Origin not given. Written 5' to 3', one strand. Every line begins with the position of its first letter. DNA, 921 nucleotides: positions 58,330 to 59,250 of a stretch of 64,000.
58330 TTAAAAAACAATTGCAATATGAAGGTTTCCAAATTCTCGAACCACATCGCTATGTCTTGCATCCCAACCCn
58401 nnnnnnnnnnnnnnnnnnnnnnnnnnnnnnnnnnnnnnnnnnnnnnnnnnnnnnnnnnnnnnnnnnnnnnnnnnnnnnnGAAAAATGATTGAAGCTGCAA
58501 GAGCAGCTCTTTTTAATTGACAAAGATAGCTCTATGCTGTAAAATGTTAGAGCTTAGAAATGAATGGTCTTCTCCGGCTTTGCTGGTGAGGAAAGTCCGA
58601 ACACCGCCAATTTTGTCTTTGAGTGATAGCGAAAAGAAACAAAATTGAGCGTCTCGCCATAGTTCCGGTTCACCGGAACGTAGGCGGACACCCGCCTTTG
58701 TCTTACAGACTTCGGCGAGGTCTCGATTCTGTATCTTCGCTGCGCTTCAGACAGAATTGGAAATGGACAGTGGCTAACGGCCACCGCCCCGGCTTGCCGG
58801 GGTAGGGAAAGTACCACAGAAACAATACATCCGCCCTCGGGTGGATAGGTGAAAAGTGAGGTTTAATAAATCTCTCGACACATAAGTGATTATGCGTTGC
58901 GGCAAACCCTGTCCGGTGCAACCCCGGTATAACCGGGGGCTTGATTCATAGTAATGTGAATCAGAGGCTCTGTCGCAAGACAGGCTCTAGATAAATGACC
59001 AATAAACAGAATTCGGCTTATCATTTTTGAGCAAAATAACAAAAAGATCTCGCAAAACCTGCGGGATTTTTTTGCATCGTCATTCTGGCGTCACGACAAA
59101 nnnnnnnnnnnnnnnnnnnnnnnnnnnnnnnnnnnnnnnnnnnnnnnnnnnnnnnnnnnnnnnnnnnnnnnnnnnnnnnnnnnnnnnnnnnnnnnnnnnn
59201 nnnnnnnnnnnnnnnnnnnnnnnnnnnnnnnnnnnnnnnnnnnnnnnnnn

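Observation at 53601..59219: MITE-like repeat family 2 (TIR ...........) with a conserved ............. palindrome at its left end; at least 4 full or partial copies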

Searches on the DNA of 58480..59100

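Call 88: search_rna_families(source=window, start=58480, end=59100, threshold=evalue, max_evalue=0.01, show_alignments=1)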
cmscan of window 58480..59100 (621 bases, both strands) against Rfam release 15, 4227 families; matches with E-value up to 0.01: 1.
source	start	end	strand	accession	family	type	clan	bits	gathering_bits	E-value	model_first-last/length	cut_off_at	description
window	58716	59027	+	RF00010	RNaseP_bact_a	Gene; ribozyme;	CL00002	91.9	100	1.2e-28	1-367/367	no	Bacterial RNase P class A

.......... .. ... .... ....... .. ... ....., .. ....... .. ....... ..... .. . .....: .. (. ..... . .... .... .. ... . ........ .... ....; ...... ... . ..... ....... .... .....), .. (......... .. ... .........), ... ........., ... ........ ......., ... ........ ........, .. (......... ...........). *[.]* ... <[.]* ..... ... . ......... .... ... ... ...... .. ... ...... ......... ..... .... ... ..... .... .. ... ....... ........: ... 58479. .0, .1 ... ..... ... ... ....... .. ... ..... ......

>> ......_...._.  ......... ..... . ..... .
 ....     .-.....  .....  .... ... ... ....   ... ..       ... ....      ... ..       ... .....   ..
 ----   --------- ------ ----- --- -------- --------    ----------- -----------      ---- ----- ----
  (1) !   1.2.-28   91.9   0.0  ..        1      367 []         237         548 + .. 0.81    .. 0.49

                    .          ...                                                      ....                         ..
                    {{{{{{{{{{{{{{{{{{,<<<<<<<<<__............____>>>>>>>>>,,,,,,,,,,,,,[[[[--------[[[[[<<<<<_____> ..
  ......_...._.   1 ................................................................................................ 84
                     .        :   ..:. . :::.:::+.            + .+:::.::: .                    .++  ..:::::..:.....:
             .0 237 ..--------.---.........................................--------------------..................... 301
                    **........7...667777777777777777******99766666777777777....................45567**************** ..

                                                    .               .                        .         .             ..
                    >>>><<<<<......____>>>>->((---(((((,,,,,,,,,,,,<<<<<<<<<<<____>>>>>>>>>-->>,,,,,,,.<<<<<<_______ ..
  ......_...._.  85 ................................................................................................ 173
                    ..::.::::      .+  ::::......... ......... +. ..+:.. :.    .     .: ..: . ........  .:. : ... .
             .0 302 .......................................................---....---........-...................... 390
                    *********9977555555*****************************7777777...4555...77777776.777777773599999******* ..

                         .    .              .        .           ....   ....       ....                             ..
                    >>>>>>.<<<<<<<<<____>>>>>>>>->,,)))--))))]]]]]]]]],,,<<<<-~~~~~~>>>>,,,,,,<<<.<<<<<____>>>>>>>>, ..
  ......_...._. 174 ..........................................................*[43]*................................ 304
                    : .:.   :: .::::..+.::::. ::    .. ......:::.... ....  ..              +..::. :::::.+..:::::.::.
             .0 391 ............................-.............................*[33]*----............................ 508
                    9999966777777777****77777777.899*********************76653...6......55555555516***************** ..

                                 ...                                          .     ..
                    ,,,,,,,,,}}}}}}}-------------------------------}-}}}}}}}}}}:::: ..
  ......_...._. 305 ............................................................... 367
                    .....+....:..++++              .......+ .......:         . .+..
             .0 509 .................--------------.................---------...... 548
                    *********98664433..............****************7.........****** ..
